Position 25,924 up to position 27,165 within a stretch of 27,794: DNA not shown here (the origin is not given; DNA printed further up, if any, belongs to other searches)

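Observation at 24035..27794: Hyf-type (hydrogenase-4 / energy-converting-hydrogenase-related) membrane module in an ammonia-oxidising-archaeon-like genome, cut off before its catalytic subunits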

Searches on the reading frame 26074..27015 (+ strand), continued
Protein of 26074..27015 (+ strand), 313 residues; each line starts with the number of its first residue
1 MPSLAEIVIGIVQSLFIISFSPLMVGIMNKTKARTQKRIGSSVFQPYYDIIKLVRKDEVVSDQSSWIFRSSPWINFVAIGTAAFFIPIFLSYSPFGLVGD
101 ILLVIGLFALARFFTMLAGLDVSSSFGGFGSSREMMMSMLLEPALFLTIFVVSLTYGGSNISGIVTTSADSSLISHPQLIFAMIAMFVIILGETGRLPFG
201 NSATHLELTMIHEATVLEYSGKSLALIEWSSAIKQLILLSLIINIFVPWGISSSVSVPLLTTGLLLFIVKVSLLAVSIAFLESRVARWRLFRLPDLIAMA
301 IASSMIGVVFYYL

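Call 27: search_solved_structures(query=P0001, max_evalue=0.00001, show_alignments=2)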
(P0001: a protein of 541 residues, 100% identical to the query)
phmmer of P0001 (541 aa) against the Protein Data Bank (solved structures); distinct sequences matched with E-value up to 0.00001: 54.
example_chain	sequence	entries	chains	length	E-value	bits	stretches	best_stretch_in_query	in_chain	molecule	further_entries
7z0s_E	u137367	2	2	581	1.7e-86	293.9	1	29-540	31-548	Formate hydrogenlyase subunit 5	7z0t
6cfw_L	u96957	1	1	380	2e-44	155.1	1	175-533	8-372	Membrane-bound hydrogenase subunit alpha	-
7q5y_B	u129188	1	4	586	1e-33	119.7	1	146-464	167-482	NADH-quinone oxidoreductase subunit C/D 2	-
2fug_4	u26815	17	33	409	3.7e-31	111.4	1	174-472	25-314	NADH-quinone oxidoreductase chain 4 | NADH-QUINONE OXIDOREDUCTASE SUBUNIT 4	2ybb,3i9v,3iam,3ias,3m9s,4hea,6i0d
7awt_D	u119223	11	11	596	3.1e-24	88.5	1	72-454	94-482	NADH-quinone oxidoreductase subunit C/D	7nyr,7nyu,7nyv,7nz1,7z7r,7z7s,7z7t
9taj_C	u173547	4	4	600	3.2e-24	88.5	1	72-454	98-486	NADH-quinone oxidoreductase subunit C/D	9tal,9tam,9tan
7p61_C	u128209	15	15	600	8.2e-24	87.1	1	72-454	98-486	NADH-quinone oxidoreductase subunit C/D | NADH-quinone oxidoreductase subunit CD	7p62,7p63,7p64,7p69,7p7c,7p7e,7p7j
7zm7_C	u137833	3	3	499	4.6e-23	84.6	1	179-454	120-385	NADH-ubiquinone oxidoreductase 49 kDa subunit-like protein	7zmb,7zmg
6hum_H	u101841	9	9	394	6e-23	84.2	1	177-455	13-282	NAD(P)H-quinone oxidoreductase subunit H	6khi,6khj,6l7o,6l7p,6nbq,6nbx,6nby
7wfg_H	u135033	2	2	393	1.4e-22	83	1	169-454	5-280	NAD(P)H-quinone oxidoreductase subunit H, chloroplastic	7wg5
8ba0_D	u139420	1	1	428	4.8e-22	81.3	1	180-454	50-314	Complex I-49kD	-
8b9z_D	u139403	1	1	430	4.9e-22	81.2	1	180-454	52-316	Complex I-49kD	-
7arc_D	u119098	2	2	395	5.4e-22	81.1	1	180-471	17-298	ND7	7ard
8esw_S2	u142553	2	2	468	6.2e-22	80.9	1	180-454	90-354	Complex I-49kD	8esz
9f5x_E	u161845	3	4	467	6.6e-22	80.8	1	180-467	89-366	NADH:ubiquinone oxidoreductase 49 kD subunit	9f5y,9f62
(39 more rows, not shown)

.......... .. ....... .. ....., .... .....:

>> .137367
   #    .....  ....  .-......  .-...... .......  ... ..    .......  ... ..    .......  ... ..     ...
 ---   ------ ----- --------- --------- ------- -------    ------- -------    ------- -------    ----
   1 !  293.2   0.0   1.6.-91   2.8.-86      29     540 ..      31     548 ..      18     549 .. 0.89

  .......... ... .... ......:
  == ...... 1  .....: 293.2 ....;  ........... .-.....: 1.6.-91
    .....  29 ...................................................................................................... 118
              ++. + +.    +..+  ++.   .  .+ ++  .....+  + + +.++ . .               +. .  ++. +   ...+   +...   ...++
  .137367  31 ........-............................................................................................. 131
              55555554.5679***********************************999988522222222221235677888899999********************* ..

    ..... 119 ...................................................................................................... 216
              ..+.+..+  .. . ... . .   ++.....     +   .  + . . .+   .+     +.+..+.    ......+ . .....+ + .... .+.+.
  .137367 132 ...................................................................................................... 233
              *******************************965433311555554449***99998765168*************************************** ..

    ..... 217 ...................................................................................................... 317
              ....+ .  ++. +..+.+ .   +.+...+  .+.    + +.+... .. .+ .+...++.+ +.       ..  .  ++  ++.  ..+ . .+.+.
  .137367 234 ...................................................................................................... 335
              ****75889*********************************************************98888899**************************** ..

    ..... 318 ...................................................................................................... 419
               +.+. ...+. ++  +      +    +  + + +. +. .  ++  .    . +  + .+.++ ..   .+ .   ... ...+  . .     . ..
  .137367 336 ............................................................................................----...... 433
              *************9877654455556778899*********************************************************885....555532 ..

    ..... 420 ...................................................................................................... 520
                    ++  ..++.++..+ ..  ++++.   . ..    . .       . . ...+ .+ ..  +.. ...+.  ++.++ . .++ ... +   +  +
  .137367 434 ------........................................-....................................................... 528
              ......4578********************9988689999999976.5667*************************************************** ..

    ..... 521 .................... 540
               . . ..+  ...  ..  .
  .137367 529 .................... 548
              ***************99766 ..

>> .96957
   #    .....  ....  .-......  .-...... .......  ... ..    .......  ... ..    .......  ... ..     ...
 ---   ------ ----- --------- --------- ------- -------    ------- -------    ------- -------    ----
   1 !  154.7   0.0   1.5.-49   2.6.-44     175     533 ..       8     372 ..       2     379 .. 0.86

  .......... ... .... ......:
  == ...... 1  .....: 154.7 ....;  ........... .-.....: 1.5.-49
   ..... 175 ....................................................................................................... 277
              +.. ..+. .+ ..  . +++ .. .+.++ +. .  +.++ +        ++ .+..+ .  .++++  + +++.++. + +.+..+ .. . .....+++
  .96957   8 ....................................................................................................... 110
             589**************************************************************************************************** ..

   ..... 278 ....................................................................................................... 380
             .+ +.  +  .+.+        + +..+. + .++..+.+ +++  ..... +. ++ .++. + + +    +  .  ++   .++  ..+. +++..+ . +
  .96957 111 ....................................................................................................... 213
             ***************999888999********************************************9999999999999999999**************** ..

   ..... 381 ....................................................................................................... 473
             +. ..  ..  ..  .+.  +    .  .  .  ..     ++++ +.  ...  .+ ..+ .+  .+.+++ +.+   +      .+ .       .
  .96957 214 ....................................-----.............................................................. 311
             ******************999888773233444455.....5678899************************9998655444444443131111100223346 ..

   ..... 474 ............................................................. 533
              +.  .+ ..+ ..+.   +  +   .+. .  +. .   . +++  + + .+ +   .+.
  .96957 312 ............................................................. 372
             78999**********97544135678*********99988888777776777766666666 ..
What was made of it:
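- On MBS/Mbx-type sulfane reductase or MBH-type sodium-coupled hydrogenase: MbsL scores 77 bits and MbhL 155 bits, against HycE at 294 (call 27).
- Closest known: Pyrococcus furiosus MBH. Different: Lower similarity: large subunit 155 bits (MBH) and 77 bits (MBS) (call 27).
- MBH scores 155, complex I 120 or less, and MBS 77 (call 27).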

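Call 28: search_solved_structures(query=window:26074-27012:+, max_evalue=0.001, show_alignments=1)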
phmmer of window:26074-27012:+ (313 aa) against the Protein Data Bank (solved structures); distinct sequences matched with E-value up to 0.001: 11.
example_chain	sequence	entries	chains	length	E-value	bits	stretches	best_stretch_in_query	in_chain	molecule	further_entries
7z0s_D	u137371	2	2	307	1.7e-47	165.8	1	8-296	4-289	Formate hydrogenlyase subunit 4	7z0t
6cfw_M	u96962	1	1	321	5.5e-24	88.7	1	8-309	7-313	Mbh13 NADH dehydrogenase subunit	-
6u8y_M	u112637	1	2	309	9.3e-14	55.1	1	21-278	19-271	NADH dehydrogenase subunit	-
6hum_A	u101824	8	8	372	1.2e-06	31.8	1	24-272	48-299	NAD(P)H-quinone oxidoreductase subunit 1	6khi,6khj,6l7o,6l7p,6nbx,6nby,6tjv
6nbq_A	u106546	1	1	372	1.5e-06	31.5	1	24-272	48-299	NdhA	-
5ldw_H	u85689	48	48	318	3.1e-06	30.4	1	25-297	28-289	NADH-ubiquinone oxidoreductase chain 1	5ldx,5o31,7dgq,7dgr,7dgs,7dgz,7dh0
9w2u_H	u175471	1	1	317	3.1e-06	30.4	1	25-297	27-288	NADH-ubiquinone oxidoreductase chain 1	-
5lc5_H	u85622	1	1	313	3.1e-06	30.4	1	25-297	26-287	NADH-ubiquinone oxidoreductase chain 1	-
7aqq_H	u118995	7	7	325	4.1e-06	30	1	28-293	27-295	NADH-ubiquinone oxidoreductase chain 1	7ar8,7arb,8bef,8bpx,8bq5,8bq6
7ar7_H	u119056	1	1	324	4.1e-06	30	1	29-293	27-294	NADH-ubiquinone oxidoreductase chain 1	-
7a23_H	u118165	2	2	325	5.9e-06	29.5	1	28-293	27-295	Nad1m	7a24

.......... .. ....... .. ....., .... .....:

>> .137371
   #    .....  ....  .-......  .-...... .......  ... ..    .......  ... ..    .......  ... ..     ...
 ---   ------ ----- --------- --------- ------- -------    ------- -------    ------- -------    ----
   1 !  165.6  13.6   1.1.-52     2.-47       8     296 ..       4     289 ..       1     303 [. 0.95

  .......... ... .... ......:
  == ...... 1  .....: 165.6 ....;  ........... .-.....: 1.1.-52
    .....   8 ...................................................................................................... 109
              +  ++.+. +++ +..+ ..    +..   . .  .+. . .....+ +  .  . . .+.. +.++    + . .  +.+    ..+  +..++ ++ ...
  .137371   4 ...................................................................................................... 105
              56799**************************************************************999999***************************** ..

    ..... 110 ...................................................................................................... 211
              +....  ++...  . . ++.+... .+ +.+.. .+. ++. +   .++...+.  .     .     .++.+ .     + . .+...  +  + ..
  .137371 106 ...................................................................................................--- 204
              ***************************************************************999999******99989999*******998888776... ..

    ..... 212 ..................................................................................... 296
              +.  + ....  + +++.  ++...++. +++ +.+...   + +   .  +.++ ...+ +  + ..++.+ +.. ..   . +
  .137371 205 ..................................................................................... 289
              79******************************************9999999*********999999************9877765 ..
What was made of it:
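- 26074..27015 (+): hyfC-like gene (313 aa): ND1/NuoH-type membrane anchor. Best solved relative is HycD at 166 bits, against MBH 89, MBS 55 and complex I 30-32 (call 28).
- On Respiratory complex I (Nuo): Complex I scores are 120 bits or less for the large subunit and 30-32 bits for the ND1-like subunit, against 294 and 166 for FHL (calls 27, 28).
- Checked: Its best solved relative is E. coli FHL HycD at 166 bits, against 30-32 bits for complex I ND1/NdhA (call 28).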

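Call 31: search_solved_structures(query=L001:9213-10013:+, max_evalue=0.00001, show_alignments=2)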
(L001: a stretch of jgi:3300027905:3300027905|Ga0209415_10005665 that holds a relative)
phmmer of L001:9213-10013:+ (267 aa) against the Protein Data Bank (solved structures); distinct sequences matched with E-value up to 0.00001: 49.
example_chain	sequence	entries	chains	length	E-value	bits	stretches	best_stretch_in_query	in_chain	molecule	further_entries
6cfw_J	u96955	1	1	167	3.4e-44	154.1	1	129-262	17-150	Probable membrane-bound hydrogenase subunit mbhJ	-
7z0s_G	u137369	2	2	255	5.7e-43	150.1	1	126-259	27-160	Formate hydrogenlyase subunit 7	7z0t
9grx_K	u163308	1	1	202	3.3e-30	108.3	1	149-255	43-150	NAD(P)H-quinone oxidoreductase subunit K, chloroplastic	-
6hum_K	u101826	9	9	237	8.6e-30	106.9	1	149-256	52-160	NAD(P)H-quinone oxidoreductase subunit K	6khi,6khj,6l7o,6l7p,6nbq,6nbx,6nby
7eu3_K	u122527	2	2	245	2e-29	105.7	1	148-256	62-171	NAD(P)H-quinone oxidoreductase subunit K, chloroplastic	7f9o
7wfg_K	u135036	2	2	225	2.9e-29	105.2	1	149-255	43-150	NAD(P)H-quinone oxidoreductase subunit K, chloroplastic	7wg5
2fug_6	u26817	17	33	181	3.6e-29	104.9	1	132-256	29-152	NADH-quinone oxidoreductase chain 6 | NADH-QUINONE OXIDOREDUCTASE SUBUNIT 6 | NADH-quinone oxidoreductase subunit B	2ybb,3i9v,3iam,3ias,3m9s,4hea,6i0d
5xtb_C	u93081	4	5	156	7.1e-29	103.9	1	149-257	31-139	NADH dehydrogenase [ubiquinone] iron-sulfur protein 7, mitochondrial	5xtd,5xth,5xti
9ti4_E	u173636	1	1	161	7.8e-29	103.8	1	149-257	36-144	NADH dehydrogenase [ubiquinone] iron-sulfur protein 7, mitochondrial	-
7v2c_C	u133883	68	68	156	9e-29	103.6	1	149-261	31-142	NADH dehydrogenase [ubiquinone] iron-sulfur protein 7,mitochondrial | NADH dehydrogenase [ubiquinone] iron-sulfur protein 7, mitochondrial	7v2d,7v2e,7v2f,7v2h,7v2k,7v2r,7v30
6g2j_B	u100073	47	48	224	9.4e-29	103.5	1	149-257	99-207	NADH dehydrogenase [ubiquinone] iron-sulfur protein 7, mitochondrial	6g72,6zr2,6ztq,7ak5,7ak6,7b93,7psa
5lc5_B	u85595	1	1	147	9.9e-29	103.4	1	149-257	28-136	NADH dehydrogenase [ubiquinone] iron-sulfur protein 7, mitochondrial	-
7zeb_6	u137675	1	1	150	1.1e-28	103.3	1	149-257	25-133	NADH dehydrogenase [ubiquinone] iron-sulfur protein 7, mitochondrial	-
9w2u_B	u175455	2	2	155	1.2e-28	103.2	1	149-257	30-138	NADH dehydrogenase [ubiquinone] iron-sulfur protein 7, mitochondrial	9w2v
7zd6_6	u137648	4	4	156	1.2e-28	103.2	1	149-257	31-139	NADH dehydrogenase [ubiquinone] iron-sulfur protein 7, mitochondrial | Complex I-20kD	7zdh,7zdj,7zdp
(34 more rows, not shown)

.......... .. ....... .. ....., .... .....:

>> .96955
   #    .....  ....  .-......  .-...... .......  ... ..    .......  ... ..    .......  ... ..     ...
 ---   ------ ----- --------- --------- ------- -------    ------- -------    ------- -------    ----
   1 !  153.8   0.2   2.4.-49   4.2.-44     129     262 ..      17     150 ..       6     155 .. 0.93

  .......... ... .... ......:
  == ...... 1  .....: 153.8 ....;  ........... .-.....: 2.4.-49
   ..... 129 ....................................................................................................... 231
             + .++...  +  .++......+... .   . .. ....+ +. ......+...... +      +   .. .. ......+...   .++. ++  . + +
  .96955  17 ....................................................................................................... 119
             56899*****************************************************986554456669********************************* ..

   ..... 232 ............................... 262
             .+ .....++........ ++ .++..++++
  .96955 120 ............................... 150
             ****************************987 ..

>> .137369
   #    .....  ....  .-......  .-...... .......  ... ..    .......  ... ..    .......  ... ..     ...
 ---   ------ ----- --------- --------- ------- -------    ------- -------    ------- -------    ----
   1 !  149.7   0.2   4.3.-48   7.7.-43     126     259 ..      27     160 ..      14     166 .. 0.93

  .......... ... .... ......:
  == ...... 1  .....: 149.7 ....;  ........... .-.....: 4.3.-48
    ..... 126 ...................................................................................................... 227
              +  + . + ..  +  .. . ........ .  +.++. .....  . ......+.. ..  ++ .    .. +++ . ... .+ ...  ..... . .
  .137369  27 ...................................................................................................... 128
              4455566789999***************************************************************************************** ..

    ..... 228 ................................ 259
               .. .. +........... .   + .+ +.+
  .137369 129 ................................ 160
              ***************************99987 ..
